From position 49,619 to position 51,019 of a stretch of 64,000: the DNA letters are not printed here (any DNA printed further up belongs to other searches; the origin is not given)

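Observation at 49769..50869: Soluble Ser/Thr kinase fused to a BRCT-like domain, divergent from the ECF sigma operon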

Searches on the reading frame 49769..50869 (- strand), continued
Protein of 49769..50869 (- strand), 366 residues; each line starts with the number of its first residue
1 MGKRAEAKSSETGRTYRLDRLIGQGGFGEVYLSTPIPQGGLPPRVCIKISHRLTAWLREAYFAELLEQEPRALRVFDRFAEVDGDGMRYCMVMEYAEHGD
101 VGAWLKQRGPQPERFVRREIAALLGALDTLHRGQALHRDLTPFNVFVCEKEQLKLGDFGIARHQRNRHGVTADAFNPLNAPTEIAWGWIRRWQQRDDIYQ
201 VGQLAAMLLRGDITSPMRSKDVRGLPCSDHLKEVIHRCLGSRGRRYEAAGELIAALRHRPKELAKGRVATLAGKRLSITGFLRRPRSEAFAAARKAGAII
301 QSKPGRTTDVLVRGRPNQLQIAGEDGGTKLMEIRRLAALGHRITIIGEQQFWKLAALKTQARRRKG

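Call 65: find_homologous_proteins(query=A4, max_evalue=1e-30)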
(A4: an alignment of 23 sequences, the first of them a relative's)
Query A4 (23 sequences) (526 aa, profile of the alignment): 1529 proteins with E <= 1e-30 among 8000 candidates; the best 120 are listed.
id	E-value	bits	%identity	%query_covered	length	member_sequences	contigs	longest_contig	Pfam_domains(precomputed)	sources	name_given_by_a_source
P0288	1.0e-147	510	50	70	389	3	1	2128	PF06293.21,PF07714.24,PF00069.32,PF00533.34,PF14531.13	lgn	-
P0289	1.8e-147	509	50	71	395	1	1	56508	PF06293.21,PF07714.24,PF00069.32,PF00533.34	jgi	jgi:serine/threonine-protein kinase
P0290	2.1e-147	509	41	99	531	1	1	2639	PF06293.21,PF07714.24,PF00069.32,PF00533.34,PF22552.3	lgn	-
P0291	7.8e-147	507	46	84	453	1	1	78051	PF06293.21,PF07714.24,PF00069.32,PF00533.34,PF14531.13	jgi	jgi:serine/threonine protein kinase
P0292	4.5e-146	505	49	71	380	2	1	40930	PF06293.21,PF07714.24,PF00069.32,PF00533.34,PF14531.13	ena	-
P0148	1.8e-145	503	41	99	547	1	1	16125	PF06293.21,PF07714.24,PF00069.32,PF22552.3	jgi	jgi:eukaryotic-like serine/threonine-protein kinase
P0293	1.8e-145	503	42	97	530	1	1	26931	PF06293.21,PF07714.24,PF00069.32,PF22552.3,PF14531.13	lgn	-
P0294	3.8e-145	502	41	99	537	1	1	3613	PF07714.24,PF00069.32,PF00533.34,PF22552.3,PF14531.13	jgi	jgi:serine/threonine protein kinase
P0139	6.1e-145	501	100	100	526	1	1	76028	PF06293.21,PF07714.24,PF00069.32,PF22552.3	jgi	jgi:hypothetical protein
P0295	6.3e-145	501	42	97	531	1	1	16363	PF06293.21,PF07714.24,PF00069.32,PF00533.34,PF22552.3,PF14531.13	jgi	jgi:serine/threonine-protein kinase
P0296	8.6e-145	500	49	70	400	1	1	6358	PF07714.24,PF00069.32,PF00533.34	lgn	-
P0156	1.1e-144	500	47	80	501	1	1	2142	PF07714.24,PF00069.32,PF14531.13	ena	-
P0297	1.4e-144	500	41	99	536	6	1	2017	PF07714.24,PF00069.32,PF00533.34,PF22552.3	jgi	jgi:serine/threonine-protein kinase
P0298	2.4e-144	499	50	70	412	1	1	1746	PF07714.24,PF00069.32,PF00533.34,PF14531.13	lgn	-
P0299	5.9e-144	498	46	79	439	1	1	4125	PF07714.24,PF00069.32,PF14531.13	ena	-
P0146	9.8e-144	497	51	70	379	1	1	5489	PF07714.24,PF00069.32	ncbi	-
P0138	1.4e-143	496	45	68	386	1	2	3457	PF07714.24,PF00069.32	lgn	-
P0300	2.8e-143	495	49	72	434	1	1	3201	PF07714.24,PF00069.32,PF00533.34,PF14531.13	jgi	jgi:hypothetical protein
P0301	6.7e-143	494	45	84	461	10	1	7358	PF06293.21,PF07714.24,PF00069.32,PF00533.34,PF14531.13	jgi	jgi:serine/threonine-protein kinase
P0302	8.9e-143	494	48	70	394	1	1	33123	PF06293.21,PF07714.24,PF00069.32,PF03109.23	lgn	-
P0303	1.5e-142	493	42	99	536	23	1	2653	PF07714.24,PF00069.32,PF00533.34,PF22552.3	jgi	jgi:serine/threonine-protein kinase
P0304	1.7e-142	493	47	69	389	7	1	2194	PF07714.24,PF00069.32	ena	-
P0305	2.0e-142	493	48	70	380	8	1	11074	PF07714.24,PF00069.32,PF00533.34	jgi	jgi:serine/threonine protein kinase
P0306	2.8e-142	492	47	73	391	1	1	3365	PF06293.21,PF07714.24,PF00069.32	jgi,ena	-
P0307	4.3e-142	492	47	72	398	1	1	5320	PF06293.21,PF07714.24,PF00069.32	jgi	jgi:serine/threonine protein kinase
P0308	5.4e-142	491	48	70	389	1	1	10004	PF07714.24,PF00069.32,PF00533.34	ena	-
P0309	6.1e-142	491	47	70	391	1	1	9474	PF07714.24,PF00069.32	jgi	jgi:serine/threonine protein kinase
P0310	1.0e-141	490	48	72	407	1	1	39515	PF07714.24,PF00069.32,PF00533.34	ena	-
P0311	1.1e-141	490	48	71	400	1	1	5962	PF06293.21,PF07714.24,PF00069.32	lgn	-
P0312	1.2e-141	490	43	97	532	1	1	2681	PF06293.21,PF07714.24,PF00069.32,PF00533.34,PF22552.3,PF14531.13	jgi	jgi:serine/threonine-protein kinase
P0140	1.4e-141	490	46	99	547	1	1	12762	PF07714.24,PF00069.32,PF22552.3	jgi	jgi:hypothetical protein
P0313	1.6e-141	490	46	73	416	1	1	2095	PF06293.21,PF07714.24,PF00069.32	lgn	-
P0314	1.8e-141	489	45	73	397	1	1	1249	PF07714.24,PF00069.32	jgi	jgi:serine/threonine protein kinase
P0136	2.1e-141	489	39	99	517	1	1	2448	PF07714.24,PF00069.32,PF00533.34,PF22552.3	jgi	jgi:eukaryotic-like serine/threonine-protein kinase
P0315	3.2e-141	489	48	70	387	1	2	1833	PF06293.21,PF07714.24,PF00069.32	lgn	-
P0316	3.3e-141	489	50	69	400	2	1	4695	PF07714.24,PF00069.32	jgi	jgi:hypothetical protein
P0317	3.5e-141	489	47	72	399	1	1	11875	PF07714.24,PF00069.32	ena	-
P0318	4.1e-141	488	46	73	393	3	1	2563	PF06293.21,PF07714.24,PF00069.32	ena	-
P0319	4.4e-141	488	49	70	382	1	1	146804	PF07714.24,PF00069.32,PF00533.34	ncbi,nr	ncbi:MAG TPA: protein kinase [Bryobacteraceae bacterium]|nr:protein kinase [Bryobacteraceae bacteriu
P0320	5.8e-141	488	50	70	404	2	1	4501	PF07714.24,PF00069.32,PF00533.34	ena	-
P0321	5.8e-141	488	47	70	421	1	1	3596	PF07714.24,PF00069.32,PF00533.34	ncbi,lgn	-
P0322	6.4e-141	488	49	67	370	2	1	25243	PF06293.21,PF07714.24,PF00069.32,PF00533.34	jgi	jgi:serine/threonine protein kinase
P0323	6.8e-141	488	49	72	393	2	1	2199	PF07714.24,PF00069.32,PF00533.34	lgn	-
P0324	7.8e-141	487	47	70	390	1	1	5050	PF07714.24,PF00069.32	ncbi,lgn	-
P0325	8.3e-141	487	46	72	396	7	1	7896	PF07714.24,PF00069.32,PF00533.34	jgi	jgi:serine/threonine protein kinase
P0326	8.6e-141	487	46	71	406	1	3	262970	PF07714.24,PF00069.32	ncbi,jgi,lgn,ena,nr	ncbi:MAG TPA: protein kinase [Bryobacteraceae bacterium]|nr:protein kinase [Bryobacteraceae bacteriu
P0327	8.7e-141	487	46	70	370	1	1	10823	PF07714.24,PF00069.32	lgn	-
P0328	9.7e-141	487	48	70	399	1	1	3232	PF07714.24,PF00069.32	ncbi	-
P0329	1.2e-140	487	49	67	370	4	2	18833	PF07714.24,PF00069.32,PF00533.34,PF14531.13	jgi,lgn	jgi:serine/threonine protein kinase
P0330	1.2e-140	487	48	68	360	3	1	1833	PF06293.21,PF07714.24,PF00069.32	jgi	jgi:serine/threonine protein kinase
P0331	1.2e-140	487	47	70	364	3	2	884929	PF06293.21,PF07714.24,PF00069.32,PF14531.13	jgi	jgi:hypothetical protein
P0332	1.3e-140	487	46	72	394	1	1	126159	PF06293.21,PF07714.24,PF00069.32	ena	-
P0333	1.3e-140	487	48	70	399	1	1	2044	PF07714.24,PF00069.32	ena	-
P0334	1.3e-140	487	48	70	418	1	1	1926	PF07714.24,PF00069.32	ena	-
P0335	1.7e-140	486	46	71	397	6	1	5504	PF07714.24,PF00069.32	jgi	jgi:serine/threonine protein kinase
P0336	1.8e-140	486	49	70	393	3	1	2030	PF07714.24,PF00069.32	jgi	jgi:serine/threonine protein kinase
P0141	1.9e-140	486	45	69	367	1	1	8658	PF07714.24,PF00069.32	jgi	jgi:serine/threonine protein kinase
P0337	2.5e-140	486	44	73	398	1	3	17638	PF07714.24,PF00069.32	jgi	jgi:serine/threonine protein kinase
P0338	2.6e-140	486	42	97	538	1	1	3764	PF06293.21,PF07714.24,PF00069.32,PF22552.3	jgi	jgi:hypothetical protein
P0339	2.7e-140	486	48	72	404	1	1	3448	PF07714.24,PF00069.32,PF00533.34,PF14531.13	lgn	-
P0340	2.9e-140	486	49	70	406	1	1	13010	PF07714.24,PF00069.32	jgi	jgi:serine/threonine protein kinase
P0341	2.9e-140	486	48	72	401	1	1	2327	PF06293.21,PF07714.24,PF00069.32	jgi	jgi:serine/threonine protein kinase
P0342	2.9e-140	485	47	72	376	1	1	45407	PF07714.24,PF00069.32,PF00533.34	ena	-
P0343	3.1e-140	485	46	70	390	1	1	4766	PF07714.24,PF00069.32,PF00533.34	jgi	jgi:serine/threonine protein kinase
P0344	3.2e-140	485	47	73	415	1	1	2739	PF07714.24,PF00069.32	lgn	-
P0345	3.4e-140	485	49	70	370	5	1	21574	PF07714.24,PF00069.32,PF00533.34,PF14531.13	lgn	-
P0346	4.0e-140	485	47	72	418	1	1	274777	PF06293.21,PF07714.24,PF00069.32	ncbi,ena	-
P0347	4.0e-140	485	46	70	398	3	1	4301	PF07714.24,PF00069.32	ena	-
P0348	5.3e-140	485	47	72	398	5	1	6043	PF07714.24,PF00069.32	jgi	jgi:serine/threonine protein kinase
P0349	5.3e-140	485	46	68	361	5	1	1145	PF07714.24,PF00069.32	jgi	-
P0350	5.5e-140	485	51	67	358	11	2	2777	PF07714.24,PF00069.32,PF00533.34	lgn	-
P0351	5.9e-140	484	46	72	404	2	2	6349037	PF07714.24,PF00069.32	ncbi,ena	-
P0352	5.9e-140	484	48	72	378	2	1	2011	PF07714.24,PF00069.32,PF00533.34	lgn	-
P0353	6.0e-140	484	48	71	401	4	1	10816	PF07714.24,PF00069.32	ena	-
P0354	6.2e-140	484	45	71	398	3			PF07714.24,PF00069.32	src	-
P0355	6.2e-140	484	47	72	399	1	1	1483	PF06293.21,PF07714.24,PF00069.32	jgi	jgi:serine/threonine protein kinase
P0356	6.2e-140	484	47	70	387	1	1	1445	PF06293.21,PF07714.24,PF00069.32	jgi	jgi:serine/threonine protein kinase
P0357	6.3e-140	484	48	70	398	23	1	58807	PF07714.24,PF00069.32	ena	-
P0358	6.8e-140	484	46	71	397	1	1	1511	PF07714.24,PF00069.32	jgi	jgi:serine/threonine protein kinase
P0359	8.1e-140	484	48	70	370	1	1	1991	PF07714.24,PF00069.32,PF00533.34,PF14531.13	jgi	jgi:eukaryotic-like serine/threonine-protein kinase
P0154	8.5e-140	484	47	72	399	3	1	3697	PF07714.24,PF00069.32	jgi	jgi:serine/threonine protein kinase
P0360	8.8e-140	484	45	71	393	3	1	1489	PF07714.24,PF00069.32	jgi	jgi:hypothetical protein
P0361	1.0e-139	484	47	71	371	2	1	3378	PF06293.21,PF07714.24,PF00069.32,PF00533.34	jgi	jgi:hypothetical protein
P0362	1.0e-139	484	47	70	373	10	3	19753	PF06293.21,PF07714.24,PF00069.32,PF00533.34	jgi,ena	jgi:serine/threonine protein kinase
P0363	1.0e-139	484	47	70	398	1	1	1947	PF07714.24,PF00069.32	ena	-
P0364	1.1e-139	484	38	100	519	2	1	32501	PF07714.24,PF00069.32,PF22552.3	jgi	jgi:eukaryotic-like serine/threonine-protein kinase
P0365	1.2e-139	484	48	70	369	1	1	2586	PF07714.24,PF00069.32,PF00533.34,PF14531.13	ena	-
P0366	1.2e-139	483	47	70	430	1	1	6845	PF07714.24,PF00069.32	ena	-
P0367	1.2e-139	483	46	75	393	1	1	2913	PF07714.24,PF00069.32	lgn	-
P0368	1.2e-139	483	48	70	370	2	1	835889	PF07714.24,PF00069.32,PF00533.34,PF14531.13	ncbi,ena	-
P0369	1.3e-139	483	70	99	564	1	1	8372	PF07714.24,PF00069.32,PF22552.3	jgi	jgi:serine/threonine protein kinase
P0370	1.3e-139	483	46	72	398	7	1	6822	PF07714.24,PF00069.32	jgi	jgi:serine/threonine protein kinase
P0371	1.4e-139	483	48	72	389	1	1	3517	PF07714.24,PF00069.32,PF00533.34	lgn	-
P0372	1.6e-139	483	41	69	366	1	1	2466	PF07714.24,PF00069.32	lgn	-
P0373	1.6e-139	483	47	72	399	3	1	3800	PF07714.24,PF00069.32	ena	-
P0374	1.6e-139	483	48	68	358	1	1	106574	PF07714.24,PF00069.32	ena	-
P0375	1.6e-139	483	46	70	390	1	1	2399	PF07714.24,PF00069.32,PF00533.34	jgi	jgi:serine/threonine protein kinase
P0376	1.9e-139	483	47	69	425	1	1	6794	PF07714.24,PF00069.32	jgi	jgi:eukaryotic-like serine/threonine-protein kinase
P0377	2.1e-139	483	48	70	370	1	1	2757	PF07714.24,PF00069.32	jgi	jgi:serine/threonine protein kinase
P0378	2.2e-139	483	41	99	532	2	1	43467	PF07714.24,PF00069.32,PF00533.34,PF22552.3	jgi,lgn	-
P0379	2.3e-139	483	48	69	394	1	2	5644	PF07714.24,PF00069.32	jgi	jgi:serine/threonine protein kinase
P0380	2.4e-139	483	48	72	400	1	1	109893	PF07714.24,PF00069.32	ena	-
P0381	2.5e-139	482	49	67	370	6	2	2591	PF06293.21,PF07714.24,PF00069.32,PF00533.34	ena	-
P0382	2.5e-139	482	48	72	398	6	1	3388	PF07714.24,PF00069.32,PF00533.34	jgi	jgi:eukaryotic-like serine/threonine-protein kinase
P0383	2.5e-139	482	46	72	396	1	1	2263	PF07714.24,PF00069.32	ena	-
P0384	3.7e-139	482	48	72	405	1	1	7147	PF07714.24,PF00069.32,PF00533.34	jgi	jgi:serine/threonine protein kinase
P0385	5.1e-139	481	47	70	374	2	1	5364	PF07714.24,PF00069.32,PF00533.34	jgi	jgi:serine/threonine-protein kinase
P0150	5.9e-139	481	49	71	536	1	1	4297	PF06293.21,PF07714.24,PF00069.32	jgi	-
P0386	6.0e-139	481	47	70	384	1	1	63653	PF07714.24,PF00069.32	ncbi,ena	-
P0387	6.5e-139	481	48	70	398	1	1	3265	PF07714.24,PF00069.32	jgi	jgi:serine/threonine protein kinase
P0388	6.9e-139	481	45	70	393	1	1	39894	PF07714.24,PF00069.32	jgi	jgi:serine/threonine protein kinase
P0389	7.2e-139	481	49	69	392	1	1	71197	PF06293.21,PF07714.24,PF00069.32,PF00533.34,PF14531.13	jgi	jgi:serine/threonine-protein kinase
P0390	7.3e-139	481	49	67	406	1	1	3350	PF07714.24,PF00069.32,PF00533.34,PF14531.13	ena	-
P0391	7.5e-139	481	47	71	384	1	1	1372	PF06293.21,PF07714.24,PF00069.32,PF03109.23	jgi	jgi:serine/threonine protein kinase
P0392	7.7e-139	481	40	99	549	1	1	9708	PF07714.24,PF00069.32,PF00533.34,PF22552.3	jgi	jgi:hypothetical protein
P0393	8.2e-139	481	49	70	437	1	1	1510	PF07714.24,PF00069.32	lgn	-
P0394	8.2e-139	481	40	99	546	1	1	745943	PF07714.24,PF00069.32,PF00533.34,PF22552.3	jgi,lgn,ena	-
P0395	9.8e-139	480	49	67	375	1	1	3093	PF07714.24,PF00069.32,PF00533.34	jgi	jgi:serine/threonine protein kinase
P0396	1.0e-138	480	46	72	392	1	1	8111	PF07714.24,PF00069.32,PF00533.34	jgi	jgi:eukaryotic-like serine/threonine-protein kinase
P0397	1.0e-138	480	49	69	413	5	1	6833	PF07714.24,PF00069.32,PF00533.34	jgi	jgi:eukaryotic-like serine/threonine-protein kinase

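Call 66: find_encoding_contigs(protein=P0351, flank=7000, max_places=2)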
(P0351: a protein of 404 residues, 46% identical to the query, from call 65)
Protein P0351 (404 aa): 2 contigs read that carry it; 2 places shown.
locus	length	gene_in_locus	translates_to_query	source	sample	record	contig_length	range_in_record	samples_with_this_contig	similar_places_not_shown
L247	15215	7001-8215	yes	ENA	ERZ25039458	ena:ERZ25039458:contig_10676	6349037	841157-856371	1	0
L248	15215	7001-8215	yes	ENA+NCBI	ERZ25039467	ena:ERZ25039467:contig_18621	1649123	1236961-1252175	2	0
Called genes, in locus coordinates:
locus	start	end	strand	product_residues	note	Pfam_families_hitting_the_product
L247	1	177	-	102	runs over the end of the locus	PF01740:STAS, PF13466:STAS_2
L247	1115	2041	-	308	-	PF13557:Phenol_MetA_deg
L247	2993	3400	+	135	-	-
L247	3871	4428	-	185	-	PF05163:DinB, PF12867:DinB_2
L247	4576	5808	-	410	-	-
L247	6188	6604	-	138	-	-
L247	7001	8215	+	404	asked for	PF00069:Pkinase, PF07714:PK_Tyr_Ser-Thr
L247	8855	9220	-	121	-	-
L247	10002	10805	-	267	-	-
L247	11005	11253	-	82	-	-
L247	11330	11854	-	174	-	PF00069:Pkinase (faint)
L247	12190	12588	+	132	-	-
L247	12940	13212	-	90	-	-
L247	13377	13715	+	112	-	-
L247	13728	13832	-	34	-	-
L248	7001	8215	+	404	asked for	PF00069:Pkinase, PF07714:PK_Tyr_Ser-Thr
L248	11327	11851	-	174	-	PF00069:Pkinase (faint)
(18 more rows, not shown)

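Call 67: find_encoding_contigs(protein=P0394, flank=7000, max_places=1)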
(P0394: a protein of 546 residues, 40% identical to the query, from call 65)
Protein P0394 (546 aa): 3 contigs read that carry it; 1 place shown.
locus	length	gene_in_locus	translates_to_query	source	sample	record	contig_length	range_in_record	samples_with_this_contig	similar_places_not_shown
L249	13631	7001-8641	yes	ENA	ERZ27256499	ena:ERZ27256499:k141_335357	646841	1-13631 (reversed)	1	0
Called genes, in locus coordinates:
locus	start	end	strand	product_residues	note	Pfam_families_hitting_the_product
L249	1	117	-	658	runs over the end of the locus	PF00270:DEAD (faint), PF04851:ResIII, PF13604:AAA_30 (faint), PF17757:UvrB_inter, PF27431:UvrB_3rd, PF00271:Helicase_C, PF12344:UvrB, PF02151:UVR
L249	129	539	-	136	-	-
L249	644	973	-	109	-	-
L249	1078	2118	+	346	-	PF01075:Glyco_transf_9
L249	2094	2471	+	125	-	-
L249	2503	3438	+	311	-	PF01075:Glyco_transf_9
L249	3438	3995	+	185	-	PF04191:PEMT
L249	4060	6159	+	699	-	PF13429:TPR_15 (faint)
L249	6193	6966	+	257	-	PF03807:F420_oxidored, PF14748:P5CR_dimer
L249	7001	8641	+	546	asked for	PF00533:BRCT (faint), PF22552:TY-Chap3, PF00069:Pkinase, PF07714:PK_Tyr_Ser-Thr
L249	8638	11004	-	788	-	PF12704:MacB_PCD, PF02687:FtsX, PF12704:MacB_PCD, PF02687:FtsX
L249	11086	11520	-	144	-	PF13924:Lipocalin_5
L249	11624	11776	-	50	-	-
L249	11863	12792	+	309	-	PF03781:FGE-sulfatase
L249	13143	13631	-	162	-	?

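Call 68: find_encoding_contigs(protein=P0368, flank=7000, max_places=1)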
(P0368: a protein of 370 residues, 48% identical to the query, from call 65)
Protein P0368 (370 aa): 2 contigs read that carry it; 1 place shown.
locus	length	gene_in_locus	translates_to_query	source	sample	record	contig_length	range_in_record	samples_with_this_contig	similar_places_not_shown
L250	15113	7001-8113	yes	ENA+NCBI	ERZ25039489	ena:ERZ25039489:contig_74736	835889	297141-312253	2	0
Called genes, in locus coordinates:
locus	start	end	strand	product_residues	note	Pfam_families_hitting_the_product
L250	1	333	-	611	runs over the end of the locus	-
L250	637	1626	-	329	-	PF00596:Aldolase_II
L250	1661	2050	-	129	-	-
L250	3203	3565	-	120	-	PF26061:DUF8021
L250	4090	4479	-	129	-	-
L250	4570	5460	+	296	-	PF00753:Lactamase_B, PF19583:ODP (weak)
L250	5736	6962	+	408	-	PF00206:Lyase_1, PF10415:FumaraseC_C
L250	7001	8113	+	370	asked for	PF00069:Pkinase, PF07714:PK_Tyr_Ser-Thr, PF14531:Kinase-like (faint), PF00533:BRCT (weak)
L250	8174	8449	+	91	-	-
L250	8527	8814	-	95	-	-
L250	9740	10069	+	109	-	PF02617:ClpS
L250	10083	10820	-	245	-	PF06271:RDD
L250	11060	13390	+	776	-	PF04453:LptD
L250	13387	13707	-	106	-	PF05164:ZapA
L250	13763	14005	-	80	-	PF06005:ZapB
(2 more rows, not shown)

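Call 78: list_cluster_members(proteins=[P0125, P0128, P0131, P0146, P0321, P0324, P0328, P0346, P0386, P0279])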
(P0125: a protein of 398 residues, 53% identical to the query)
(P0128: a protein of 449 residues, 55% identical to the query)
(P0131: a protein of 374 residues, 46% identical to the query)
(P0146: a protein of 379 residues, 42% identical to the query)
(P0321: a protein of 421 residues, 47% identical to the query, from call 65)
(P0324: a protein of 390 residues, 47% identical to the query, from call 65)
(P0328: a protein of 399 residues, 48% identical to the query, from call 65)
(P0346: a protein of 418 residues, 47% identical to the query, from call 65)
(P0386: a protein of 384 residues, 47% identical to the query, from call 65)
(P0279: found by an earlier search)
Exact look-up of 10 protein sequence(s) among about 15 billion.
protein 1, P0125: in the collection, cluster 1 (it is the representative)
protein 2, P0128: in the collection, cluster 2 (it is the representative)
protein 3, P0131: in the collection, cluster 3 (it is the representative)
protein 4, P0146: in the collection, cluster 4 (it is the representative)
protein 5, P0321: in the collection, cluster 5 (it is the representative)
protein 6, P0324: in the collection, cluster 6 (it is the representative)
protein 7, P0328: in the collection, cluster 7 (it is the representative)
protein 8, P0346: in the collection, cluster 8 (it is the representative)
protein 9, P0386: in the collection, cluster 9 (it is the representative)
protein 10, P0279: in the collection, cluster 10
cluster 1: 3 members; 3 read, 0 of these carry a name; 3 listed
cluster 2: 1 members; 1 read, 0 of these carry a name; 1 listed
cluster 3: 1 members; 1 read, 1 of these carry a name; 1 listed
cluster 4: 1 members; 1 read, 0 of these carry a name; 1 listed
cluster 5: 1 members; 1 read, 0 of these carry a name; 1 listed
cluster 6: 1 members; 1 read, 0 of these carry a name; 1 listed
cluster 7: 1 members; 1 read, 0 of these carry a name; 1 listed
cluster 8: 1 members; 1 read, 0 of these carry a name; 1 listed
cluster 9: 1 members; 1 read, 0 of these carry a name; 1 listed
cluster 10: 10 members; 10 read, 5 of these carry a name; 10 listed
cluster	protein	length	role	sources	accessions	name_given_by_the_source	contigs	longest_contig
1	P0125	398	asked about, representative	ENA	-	-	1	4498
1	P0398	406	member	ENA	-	-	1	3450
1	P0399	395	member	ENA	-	-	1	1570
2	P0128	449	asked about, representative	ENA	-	-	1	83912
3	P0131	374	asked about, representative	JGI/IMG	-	serine/threonine protein kinase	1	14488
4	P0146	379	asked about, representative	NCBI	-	-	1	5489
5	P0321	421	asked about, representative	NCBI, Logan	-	-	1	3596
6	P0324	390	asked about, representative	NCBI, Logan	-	-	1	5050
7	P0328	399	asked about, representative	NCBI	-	-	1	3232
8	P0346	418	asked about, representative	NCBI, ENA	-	-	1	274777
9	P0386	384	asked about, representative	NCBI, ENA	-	-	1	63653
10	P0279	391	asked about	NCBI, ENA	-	-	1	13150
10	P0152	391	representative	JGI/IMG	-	serine/threonine protein kinase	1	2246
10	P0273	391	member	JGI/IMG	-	serine/threonine protein kinase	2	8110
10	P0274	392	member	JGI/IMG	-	serine/threonine protein kinase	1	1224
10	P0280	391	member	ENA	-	-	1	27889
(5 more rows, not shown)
